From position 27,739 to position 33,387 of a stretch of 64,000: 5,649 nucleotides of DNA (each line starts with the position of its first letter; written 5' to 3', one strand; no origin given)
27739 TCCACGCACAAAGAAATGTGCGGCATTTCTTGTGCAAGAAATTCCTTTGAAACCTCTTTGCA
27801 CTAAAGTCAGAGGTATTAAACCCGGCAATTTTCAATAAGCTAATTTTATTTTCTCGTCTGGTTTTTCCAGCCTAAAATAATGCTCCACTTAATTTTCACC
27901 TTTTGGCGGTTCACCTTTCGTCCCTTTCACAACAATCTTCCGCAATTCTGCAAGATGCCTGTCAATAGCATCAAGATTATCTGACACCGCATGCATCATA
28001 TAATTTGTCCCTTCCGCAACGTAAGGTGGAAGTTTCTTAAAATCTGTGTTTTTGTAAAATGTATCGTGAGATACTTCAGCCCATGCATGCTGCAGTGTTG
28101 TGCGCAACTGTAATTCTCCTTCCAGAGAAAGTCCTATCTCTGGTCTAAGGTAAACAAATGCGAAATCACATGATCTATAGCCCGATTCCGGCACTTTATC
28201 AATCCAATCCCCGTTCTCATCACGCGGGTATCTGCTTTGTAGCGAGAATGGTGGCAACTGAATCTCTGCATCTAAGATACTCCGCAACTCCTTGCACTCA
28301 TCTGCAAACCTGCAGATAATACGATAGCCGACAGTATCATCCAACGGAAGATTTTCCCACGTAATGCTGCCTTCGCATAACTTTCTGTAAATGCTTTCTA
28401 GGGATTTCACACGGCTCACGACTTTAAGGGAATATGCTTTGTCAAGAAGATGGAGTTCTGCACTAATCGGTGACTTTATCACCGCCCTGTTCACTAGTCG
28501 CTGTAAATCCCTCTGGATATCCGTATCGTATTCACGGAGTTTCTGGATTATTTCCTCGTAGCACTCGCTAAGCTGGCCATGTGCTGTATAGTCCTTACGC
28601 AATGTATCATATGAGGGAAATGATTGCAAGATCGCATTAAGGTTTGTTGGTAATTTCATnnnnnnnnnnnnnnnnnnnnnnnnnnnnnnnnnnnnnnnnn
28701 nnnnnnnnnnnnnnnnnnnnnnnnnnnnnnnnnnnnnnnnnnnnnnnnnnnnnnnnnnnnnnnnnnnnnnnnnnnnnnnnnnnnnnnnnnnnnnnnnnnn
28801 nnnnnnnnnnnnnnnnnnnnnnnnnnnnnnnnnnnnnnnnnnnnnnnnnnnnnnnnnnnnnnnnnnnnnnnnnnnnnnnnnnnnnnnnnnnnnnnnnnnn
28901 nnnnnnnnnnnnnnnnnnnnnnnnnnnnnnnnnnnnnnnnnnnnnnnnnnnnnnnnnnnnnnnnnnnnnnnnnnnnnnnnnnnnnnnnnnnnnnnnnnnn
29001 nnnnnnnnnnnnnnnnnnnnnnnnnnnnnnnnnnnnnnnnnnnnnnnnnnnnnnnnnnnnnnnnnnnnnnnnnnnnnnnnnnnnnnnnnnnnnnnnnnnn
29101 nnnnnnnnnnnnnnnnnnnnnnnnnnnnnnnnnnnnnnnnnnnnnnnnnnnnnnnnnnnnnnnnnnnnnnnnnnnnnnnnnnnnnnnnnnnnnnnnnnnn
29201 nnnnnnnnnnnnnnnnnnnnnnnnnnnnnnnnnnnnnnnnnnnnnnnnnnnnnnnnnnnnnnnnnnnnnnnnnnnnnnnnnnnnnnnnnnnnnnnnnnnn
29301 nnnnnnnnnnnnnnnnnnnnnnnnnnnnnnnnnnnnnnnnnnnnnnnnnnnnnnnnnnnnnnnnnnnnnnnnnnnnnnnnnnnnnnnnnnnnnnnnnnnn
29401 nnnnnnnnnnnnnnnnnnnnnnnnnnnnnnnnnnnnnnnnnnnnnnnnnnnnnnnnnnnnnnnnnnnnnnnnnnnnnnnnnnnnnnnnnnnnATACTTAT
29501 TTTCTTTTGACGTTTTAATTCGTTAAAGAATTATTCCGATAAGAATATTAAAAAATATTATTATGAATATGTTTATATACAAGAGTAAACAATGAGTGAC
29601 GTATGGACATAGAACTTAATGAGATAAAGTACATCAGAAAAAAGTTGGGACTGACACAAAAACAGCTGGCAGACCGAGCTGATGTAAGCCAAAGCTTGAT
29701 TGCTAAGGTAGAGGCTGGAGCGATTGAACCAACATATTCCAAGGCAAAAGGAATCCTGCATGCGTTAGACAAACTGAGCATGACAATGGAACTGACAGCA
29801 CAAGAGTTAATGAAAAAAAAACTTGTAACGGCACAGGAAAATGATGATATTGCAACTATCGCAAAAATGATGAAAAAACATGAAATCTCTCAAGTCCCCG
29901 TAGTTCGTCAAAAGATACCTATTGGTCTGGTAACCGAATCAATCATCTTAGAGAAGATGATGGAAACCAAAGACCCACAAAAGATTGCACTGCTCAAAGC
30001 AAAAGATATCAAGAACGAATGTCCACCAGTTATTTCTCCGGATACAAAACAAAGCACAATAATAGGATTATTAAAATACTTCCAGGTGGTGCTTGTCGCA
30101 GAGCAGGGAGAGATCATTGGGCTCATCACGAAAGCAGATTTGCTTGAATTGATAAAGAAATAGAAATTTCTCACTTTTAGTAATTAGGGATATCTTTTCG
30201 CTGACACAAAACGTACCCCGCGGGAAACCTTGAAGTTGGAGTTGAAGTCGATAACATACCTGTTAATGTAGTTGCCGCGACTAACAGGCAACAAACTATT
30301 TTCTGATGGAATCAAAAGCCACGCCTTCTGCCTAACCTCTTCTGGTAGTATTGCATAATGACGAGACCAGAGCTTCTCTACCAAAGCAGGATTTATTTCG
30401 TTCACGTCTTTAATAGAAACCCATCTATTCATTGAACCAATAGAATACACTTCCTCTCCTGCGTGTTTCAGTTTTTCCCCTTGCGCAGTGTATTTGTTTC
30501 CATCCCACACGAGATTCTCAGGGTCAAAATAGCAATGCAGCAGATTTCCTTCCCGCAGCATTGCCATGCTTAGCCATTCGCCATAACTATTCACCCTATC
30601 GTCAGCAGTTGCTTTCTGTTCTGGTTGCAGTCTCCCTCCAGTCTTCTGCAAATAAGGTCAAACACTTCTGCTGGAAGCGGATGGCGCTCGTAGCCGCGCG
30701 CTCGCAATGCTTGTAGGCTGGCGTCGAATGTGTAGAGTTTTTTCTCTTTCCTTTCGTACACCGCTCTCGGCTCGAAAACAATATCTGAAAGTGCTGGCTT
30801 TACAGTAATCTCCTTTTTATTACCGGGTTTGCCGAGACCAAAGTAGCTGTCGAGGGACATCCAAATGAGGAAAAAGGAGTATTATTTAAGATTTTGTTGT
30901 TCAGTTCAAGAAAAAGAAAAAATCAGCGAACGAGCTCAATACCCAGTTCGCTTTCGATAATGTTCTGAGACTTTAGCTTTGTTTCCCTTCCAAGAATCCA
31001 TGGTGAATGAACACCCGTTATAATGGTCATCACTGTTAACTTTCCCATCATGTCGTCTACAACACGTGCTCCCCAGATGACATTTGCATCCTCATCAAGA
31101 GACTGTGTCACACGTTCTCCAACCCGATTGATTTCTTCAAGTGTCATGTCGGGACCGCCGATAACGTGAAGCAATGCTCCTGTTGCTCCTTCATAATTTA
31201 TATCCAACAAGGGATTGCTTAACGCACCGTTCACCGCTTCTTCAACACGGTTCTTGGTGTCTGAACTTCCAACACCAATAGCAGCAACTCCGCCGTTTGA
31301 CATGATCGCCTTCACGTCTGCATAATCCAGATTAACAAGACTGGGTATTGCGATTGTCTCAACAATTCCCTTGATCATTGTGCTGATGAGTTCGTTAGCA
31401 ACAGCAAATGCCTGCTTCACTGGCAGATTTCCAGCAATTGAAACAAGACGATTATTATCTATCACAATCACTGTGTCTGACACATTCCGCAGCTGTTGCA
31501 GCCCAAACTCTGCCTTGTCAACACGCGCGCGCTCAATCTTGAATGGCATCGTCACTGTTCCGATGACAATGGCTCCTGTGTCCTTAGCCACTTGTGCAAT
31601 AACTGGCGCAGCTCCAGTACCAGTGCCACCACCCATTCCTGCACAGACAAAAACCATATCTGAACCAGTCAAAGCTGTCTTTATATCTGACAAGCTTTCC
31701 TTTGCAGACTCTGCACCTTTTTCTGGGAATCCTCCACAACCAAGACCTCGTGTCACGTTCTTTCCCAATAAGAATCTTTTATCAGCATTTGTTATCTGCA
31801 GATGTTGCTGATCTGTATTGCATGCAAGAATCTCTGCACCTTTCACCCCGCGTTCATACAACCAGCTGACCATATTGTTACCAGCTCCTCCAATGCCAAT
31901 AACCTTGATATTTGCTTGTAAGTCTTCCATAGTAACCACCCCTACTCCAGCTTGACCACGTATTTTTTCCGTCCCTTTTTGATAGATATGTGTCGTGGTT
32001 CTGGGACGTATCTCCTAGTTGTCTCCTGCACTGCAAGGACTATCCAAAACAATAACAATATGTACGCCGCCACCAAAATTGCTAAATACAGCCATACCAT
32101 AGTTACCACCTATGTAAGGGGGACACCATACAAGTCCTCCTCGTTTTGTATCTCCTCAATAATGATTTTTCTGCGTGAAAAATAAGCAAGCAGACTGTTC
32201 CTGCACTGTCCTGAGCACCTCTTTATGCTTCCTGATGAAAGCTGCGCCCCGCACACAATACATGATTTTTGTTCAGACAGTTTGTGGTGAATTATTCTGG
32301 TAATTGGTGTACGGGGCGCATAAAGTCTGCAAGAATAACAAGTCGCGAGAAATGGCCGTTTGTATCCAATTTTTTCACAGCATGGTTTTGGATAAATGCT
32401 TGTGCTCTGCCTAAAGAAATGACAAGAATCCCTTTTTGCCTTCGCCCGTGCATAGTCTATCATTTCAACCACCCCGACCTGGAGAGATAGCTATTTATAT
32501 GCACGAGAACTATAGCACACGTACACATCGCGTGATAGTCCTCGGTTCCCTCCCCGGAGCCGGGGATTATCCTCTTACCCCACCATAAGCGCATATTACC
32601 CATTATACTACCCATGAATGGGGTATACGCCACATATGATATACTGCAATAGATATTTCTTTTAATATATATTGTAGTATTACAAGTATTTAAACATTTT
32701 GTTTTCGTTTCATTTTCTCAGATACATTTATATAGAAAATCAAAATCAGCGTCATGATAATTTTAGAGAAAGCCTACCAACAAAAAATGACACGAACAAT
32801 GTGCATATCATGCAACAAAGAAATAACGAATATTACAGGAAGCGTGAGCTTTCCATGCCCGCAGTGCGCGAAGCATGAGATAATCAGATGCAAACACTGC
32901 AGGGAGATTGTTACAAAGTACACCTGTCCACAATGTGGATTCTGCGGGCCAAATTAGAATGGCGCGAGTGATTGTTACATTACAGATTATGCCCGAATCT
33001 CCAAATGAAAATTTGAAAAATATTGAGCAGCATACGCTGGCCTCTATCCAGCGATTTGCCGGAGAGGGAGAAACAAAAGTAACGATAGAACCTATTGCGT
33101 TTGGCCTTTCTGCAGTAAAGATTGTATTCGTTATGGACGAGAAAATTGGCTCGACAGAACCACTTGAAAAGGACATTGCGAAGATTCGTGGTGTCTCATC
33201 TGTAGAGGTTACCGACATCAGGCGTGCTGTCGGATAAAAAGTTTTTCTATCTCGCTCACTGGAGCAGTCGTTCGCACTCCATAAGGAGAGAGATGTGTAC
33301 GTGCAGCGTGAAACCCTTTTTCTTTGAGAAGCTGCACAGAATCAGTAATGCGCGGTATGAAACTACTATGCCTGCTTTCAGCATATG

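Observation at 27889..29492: Overlapping HD-hydrolase / RelA-SpoT synthetase gene pair: an alarmone (SAH/SAS) module, possibly a toxSAS-antitoxin system, in an archaeon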

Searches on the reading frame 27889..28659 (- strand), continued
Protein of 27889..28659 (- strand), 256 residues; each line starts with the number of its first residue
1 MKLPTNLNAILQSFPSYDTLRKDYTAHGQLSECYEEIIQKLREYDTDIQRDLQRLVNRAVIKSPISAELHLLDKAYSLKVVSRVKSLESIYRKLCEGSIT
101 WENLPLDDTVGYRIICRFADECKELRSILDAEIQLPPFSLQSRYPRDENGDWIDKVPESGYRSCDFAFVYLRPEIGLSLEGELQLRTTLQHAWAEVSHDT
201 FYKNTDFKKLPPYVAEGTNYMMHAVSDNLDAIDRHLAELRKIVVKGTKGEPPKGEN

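Call 78: search_dna_similar(query=window:27889-28659:-, collection=phages, mode=protein, max_evalue=0.001, max_rows=10)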
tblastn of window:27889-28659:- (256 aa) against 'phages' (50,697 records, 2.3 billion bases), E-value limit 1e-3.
Records with a match: 8; places in all: 8; records where one place covers at least 80% of the query: 0.
Best place of each record, by identity: <60% 8.
By first word of the organism name: Bacteriophage 4; Listeria 2; Streptococcus 1; Vibrio 1.
By host as written in the record: - 4; Listeria monocytogenes 2; Streptococcus suis LS2Z 1; Vibrio cyclitrophicus 10N.261.45.F7 1.
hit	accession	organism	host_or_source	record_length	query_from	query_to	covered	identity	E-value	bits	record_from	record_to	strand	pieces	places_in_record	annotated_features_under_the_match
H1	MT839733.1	Bacteriophage sp.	human fecal samples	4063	65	256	75%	26.1%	4e-8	59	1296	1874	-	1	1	record has no annotation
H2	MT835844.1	Bacteriophage sp.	human fecal samples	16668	80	231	59%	27.0%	4e-4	47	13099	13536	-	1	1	record has no annotation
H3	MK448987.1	Streptococcus phage Javan576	Streptococcus suis LS2Z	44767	80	203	48%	32.8%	2e-7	57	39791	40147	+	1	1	GTP pyrophosphokinase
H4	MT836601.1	Bacteriophage sp.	human fecal samples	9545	83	204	48%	33.1%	2e-5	52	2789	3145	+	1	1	record has no annotation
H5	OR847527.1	Listeria phage LM 4-11-1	Listeria monocytogenes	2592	82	203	48%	32.1%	5e-4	47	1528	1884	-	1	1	record has no annotation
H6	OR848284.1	Listeria phage LM 4-14-1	Listeria monocytogenes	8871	82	203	48%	32.1%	6e-4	47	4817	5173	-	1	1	record has no annotation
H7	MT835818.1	Bacteriophage sp.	human fecal samples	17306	83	204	48%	30.5%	1e-4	49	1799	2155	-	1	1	record has no annotation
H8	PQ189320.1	Vibrio phage 10N.261.45.F7_PE002A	Vibrio cyclitrophicus 10N.261.45.F7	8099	77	206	51%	27.3%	3e-4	48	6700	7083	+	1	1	hypothetical protein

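Call 79: search_dna_similar(query=window:27889-28659:-, collection=plasmids, mode=protein, max_evalue=0.001, max_rows=10)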
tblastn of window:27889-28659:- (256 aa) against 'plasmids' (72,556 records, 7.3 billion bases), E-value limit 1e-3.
Records with a match: 5; places in all: 5; records where one place covers at least 80% of the query: 0.
Best place of each record, by identity: <60% 5.
By first word of the organism name: Bacillus 2; Rhizobium 1; Paenibacillus 1; Tsukamurella 1.
By predicted mobility (MOB-suite, as given by PLSDB): non-mobilizable 4; conjugative 1.
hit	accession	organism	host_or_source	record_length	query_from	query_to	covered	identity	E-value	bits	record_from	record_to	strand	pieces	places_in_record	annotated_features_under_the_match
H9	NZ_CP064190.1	Rhizobium sp. 007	Onobrychis viciifolia,cell culture,root ...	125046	53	224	67%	28.8%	5e-4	49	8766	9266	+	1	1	hypothetical protein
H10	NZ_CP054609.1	Paenibacillus cellulosilyticus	cell culture,soil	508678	82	241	63%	25.7%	1e-3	47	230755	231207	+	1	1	GTP pyrophosphokinase family protein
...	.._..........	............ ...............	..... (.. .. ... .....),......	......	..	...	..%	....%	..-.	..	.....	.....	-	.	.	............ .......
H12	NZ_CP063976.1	Bacillus cereus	Soil in tiger area of zoo,cell culture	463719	82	206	49%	28.9%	4e-4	49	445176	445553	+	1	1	hypothetical protein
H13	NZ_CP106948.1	Bacillus thuringiensis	BGSC database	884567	82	204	48%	29.3%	2e-4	49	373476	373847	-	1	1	hypothetical protein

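Call 80: find_related_loci(query=A3, collection=viral_contigs, flank=4000)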
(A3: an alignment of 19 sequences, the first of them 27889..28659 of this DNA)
Query A3 (256 aa) in viral_contigs; peptide patterns used: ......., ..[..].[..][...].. (x = any residue, [..] = any of these).
39 stretches matched a pattern, but none encodes a relative of the query by tblastn (E <= 1e-3).

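Call 85: find_encoding_contigs(protein=P0001, flank=1000, max_places=2)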
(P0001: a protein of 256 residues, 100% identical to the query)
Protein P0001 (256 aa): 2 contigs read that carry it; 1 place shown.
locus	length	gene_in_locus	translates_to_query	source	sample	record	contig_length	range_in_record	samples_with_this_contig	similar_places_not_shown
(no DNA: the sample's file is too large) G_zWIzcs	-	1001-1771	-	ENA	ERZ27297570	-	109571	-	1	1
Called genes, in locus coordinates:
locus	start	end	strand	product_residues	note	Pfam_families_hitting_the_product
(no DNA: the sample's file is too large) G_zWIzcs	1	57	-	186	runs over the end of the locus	PF12844:HTH_19, PF01381:HTH_3, PF13560:HTH_31 (weak), PF00571:CBS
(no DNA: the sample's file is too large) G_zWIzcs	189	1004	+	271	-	-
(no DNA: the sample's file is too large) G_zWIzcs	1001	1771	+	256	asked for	PF04607:RelA_SpoT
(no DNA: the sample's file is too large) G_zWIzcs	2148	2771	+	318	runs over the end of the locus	PF02219:MTHFR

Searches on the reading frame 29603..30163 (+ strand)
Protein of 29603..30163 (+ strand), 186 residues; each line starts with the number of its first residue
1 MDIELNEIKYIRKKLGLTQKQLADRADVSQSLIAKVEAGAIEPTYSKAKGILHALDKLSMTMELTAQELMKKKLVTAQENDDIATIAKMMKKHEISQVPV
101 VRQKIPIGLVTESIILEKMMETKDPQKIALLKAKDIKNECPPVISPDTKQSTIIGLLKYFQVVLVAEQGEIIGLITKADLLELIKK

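Call 3: search_protein_families(library=pfam, proteins=[window:29603-30163:+], max_evalue=0.1)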
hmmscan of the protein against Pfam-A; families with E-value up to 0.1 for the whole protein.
window:29603-30163:+ (186 aa): 7 families
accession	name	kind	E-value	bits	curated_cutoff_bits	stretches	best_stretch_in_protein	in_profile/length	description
PF00571.33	CBS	-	1.3e-18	67.5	24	2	67-120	2-56/57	CBS domain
PF01381.28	HTH_3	-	3.5e-13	49.8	23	1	8-56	1-49/55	Helix-turn-helix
PF12844.13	HTH_19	-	1.2e-07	32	30.2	1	8-72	4-61/64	Helix-turn-helix domain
PF13560.12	HTH_31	-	6.1e-07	30.1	27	1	11-55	9-54/64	Helix-turn-helix domain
PF15731.11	MqsA_antitoxin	-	0.056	14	30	0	6-57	72-122/131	Antitoxin component of bacterial toxin-antitoxin system, MqsA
PF13413.12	HTH_25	-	0.066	13.5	24.6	0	11-42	5-36/62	Helix-turn-helix domain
PF14590.12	DUF4447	-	0.074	13.3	27.2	0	6-65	10-69/166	Domain of unknown function (DUF4447)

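Call 4: search_protein_families(library=ncbifam, proteins=[window:29603-30163:+], max_evalue=0.1)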
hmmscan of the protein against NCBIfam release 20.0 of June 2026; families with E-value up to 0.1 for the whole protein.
window:29603-30163:+ (186 aa): 34 families (the best 25 are shown)
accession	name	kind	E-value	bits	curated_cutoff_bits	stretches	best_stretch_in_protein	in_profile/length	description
TIGR03070.1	couple_hipB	subfamily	1.4e-11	44.1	71.65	1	7-55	6-54/58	type II toxin-antitoxin system Y4mF family antitoxin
NF011447.0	PRK14869.2-3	equivalog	2.5e-09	36.3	522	1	57-125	61-131/540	putative manganese-dependent inorganic diphosphatase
TIGR01137.1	cysta_beta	equivalog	8.8e-09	34.5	510.25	1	57-183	331-455/457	cystathionine beta-synthase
NF041951.1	phage_RstR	subfamily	1.4e-07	31.7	80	1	7-77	6-69/108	RstR family transcriptional repressor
NF053863.1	DS11_antiphage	equivalog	2.7e-07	30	260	1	53-181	64-189/305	CBS domain-containing anti-phage protein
TIGR00270.2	TIGR00270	equivalog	5.4e-07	29.6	110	1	7-68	79-139/159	multiprotein bridging factor aMBF1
TIGR03830.1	CxxCG_CxxCG_HTH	subfamily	9.2e-07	28.7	61.8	1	6-57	68-118/127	type II TA system antitoxin MqsA family protein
NF006015.0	PRK08154.1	subfamily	1e-06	28.2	204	1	8-108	35-125/314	anaerobic benzoate catabolism transcriptional regulator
NF041552.1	TF_PrdR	equivalog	3.4e-06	25.7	795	1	53-129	60-135/577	sigma-54 dependent transcriptional regulator PrdR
NF011442.0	PRK14869.1-4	equivalog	6.3e-06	24.9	400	1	61-125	67-132/543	putative manganese-dependent inorganic diphosphatase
NF053603.1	HhpR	exception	7.9e-06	25.3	520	1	65-119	223-278/282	CBS domain-containing high hydrostatic pressure regulator HhpR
NF041630.1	CBS_CbpB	equivalog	8.1e-06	25.8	125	1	73-185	20-136/143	cyclic-di-AMP-binding protein CbpB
TIGR01302.1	IMP_dehydrog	equivalog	1.4e-05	24.2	481.5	2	68-182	84-198/450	IMP dehydrogenase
NF038279.1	TF_CBS_SpxR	exception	1.7e-05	23.8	600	1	49-125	234-311/427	CBS-HotDog domain-containing transcription factor SpxR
NF007271.0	PRK09726.1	equivalog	2.2e-05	24.3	79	1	6-68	15-75/88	type II toxin-antitoxin system antitoxin HipB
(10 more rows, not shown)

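Call 5: search_protein_families(library=padloc, proteins=[window:29603-30163:+], max_evalue=0.1)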
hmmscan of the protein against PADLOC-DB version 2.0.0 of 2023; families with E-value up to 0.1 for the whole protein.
window:29603-30163:+ (186 aa): 16 families
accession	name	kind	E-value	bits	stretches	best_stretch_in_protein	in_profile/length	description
PDLC02926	HTH_VI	-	1.5e-08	32.8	1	8-57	6-55/92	-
PDLC03953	RmrA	-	5.5e-07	27.1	1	8-70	10-72/373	-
PDLC04142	capH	-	3.7e-06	25.9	1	7-68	10-72/103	capH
PDLC03536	REase_II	-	2.4e-05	22.1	1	5-87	12-90/237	Type II restriction enzyme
PDLC03949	RmrA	-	2.5e-05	21.3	1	6-56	5-55/363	-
PDLC03669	Control_protein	-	0.0002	19.6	1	9-62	15-68/96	control protein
PDLC03946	RmrA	-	0.00029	17.7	1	8-73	7-72/357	-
PDLC03954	RmrA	-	0.00038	17.5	1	7-65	14-71/380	-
PDLC03947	RmrA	-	0.00048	17.1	1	7-54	15-62/383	-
PDLC03951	RmrA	-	0.00059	16.9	1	8-76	13-73/400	-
PDLC03665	Control_protein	-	0.00093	17.4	1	6-70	11-69/77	control protein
PDLC04775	PDC-M69A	-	0.0033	15.9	1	8-102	12-98/113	-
PDLC03945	RmrA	-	0.0053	14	1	7-55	6-54/394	-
PDLC01802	CARF1--CARF_HEPN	-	0.0067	13.3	1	58-119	260-320/388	-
PDLC03948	RmrA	-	0.0083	13.1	1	12-81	17-79/397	-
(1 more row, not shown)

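Call 74: search_solved_structures(query=window:29603-30163:+, max_evalue=0.001)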
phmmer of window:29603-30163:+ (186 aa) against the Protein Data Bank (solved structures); distinct sequences matched with E-value up to 0.001: 19.
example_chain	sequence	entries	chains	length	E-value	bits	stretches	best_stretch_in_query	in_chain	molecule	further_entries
4esy_A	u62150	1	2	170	1.3e-14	57.9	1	62-123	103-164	CBS domain containing membrane protein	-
3kh5_A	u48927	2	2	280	3.4e-10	43.6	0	65-117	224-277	protein MJ1225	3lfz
3kpc_A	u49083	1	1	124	2.8e-08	37.3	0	60-113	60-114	Uncharacterized protein MJ0100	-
3kpb_A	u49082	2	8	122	3.2e-08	37.2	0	60-113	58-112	Uncharacterized protein MJ0100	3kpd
1y5h_A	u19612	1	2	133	3.7e-06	30.5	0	64-118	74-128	hypothetical protein RV2626C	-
5awe_A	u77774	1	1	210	3.9e-06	30.4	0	60-122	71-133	Putative acetoin utilization protein, acetoin dehydrogenase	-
9s4v_A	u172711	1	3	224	4e-06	30.3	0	56-139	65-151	Acetoin utilization protein AcuB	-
9qs7_A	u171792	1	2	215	4.5e-06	30.2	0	56-139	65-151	Acetoin utilization protein AcuB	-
1xkf_A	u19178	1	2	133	4.5e-06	30.2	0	64-118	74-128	hypothetical protein RV2626C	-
2ef7_A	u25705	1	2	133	1e-05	29.1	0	65-118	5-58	Hypothetical protein ST2348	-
2mez_A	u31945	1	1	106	1.5e-05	28.5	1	8-60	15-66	Multiprotein Bridging Factor (MBP-like)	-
2yzq_A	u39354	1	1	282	1.6e-05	28.4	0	88-181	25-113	Putative uncharacterized protein PH1780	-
5nmu_A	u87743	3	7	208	1.8e-05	28.2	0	62-121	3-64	CBS-CP12 | Similar to tr|Q8YYT1|Q8YYT1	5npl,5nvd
9zni_6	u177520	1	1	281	2.8e-05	27.6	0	69-182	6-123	CBS domain-containing protein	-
9znf_4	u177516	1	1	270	4.3e-05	27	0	79-182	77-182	CBS domain-containing protein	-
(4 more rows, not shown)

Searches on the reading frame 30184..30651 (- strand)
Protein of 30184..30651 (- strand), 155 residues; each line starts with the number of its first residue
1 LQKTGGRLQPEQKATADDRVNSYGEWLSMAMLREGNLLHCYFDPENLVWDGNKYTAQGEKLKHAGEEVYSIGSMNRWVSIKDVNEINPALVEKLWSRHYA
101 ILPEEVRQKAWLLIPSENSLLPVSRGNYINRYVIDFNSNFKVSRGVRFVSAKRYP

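Call 3: search_protein_families(library=pfam, proteins=[window:30184-30651:-], max_evalue=0.1)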
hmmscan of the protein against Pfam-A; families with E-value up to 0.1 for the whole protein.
window:30184-30651:- (155 aa): 0 families

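Call 4: search_protein_families(library=ncbifam, proteins=[window:30184-30651:-], max_evalue=0.1)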
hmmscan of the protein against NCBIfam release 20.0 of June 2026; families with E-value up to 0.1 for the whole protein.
window:30184-30651:- (155 aa): 0 families

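Call 5: search_protein_families(library=padloc, proteins=[window:30184-30651:-], max_evalue=0.1)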
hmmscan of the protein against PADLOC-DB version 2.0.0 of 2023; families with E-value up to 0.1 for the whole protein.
window:30184-30651:- (155 aa): 1 family
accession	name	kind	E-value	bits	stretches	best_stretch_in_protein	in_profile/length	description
PDLC03550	REase_II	-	0.011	13.7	1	4-71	48-111/160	Type II restriction enzyme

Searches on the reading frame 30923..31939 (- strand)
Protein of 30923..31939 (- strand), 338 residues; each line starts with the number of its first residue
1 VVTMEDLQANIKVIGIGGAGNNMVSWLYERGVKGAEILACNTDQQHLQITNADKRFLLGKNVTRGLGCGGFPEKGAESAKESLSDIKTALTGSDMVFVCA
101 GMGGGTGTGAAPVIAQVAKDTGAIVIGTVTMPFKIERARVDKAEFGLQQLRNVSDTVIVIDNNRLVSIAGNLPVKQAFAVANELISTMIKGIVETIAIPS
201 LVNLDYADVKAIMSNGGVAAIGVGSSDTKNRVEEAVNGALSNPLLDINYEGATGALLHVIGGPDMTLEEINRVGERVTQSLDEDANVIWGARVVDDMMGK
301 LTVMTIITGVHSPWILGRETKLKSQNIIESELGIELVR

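Call 3: search_protein_families(library=pfam, proteins=[window:30923-31939:-], max_evalue=0.1)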
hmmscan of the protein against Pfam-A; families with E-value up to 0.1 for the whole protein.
window:30923-31939:- (338 aa): 3 families
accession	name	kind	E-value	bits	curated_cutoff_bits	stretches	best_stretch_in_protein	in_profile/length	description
PF00091.31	Tubulin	-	2.1e-46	159.1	33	1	10-169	1-189/190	Tubulin/FtsZ family, GTPase domain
PF12327.13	FtsZ_C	-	5.8e-32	110.3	27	1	217-310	1-94/95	FtsZ family, C-terminal domain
PF13809.12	Tubulin_2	-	0.048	13.3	27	0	93-118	161-186/356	Tubulin like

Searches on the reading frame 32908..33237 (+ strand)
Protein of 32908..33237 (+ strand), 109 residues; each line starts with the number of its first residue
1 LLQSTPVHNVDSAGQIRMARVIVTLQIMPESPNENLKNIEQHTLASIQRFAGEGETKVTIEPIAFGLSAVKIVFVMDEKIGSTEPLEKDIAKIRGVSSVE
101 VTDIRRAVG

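Call 9: search_protein_families(library=pfam, proteins=[window:32908-33237:+], max_evalue=0.001)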
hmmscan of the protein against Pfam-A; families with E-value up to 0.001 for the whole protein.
window:32908-33237:+ (109 aa): 1 family
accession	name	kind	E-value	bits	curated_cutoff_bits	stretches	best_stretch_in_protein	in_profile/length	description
PF00736.24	EF1_GNE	-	4.7e-16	59.1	20.8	1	23-106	2-87/88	EF-1 guanine nucleotide exchange domain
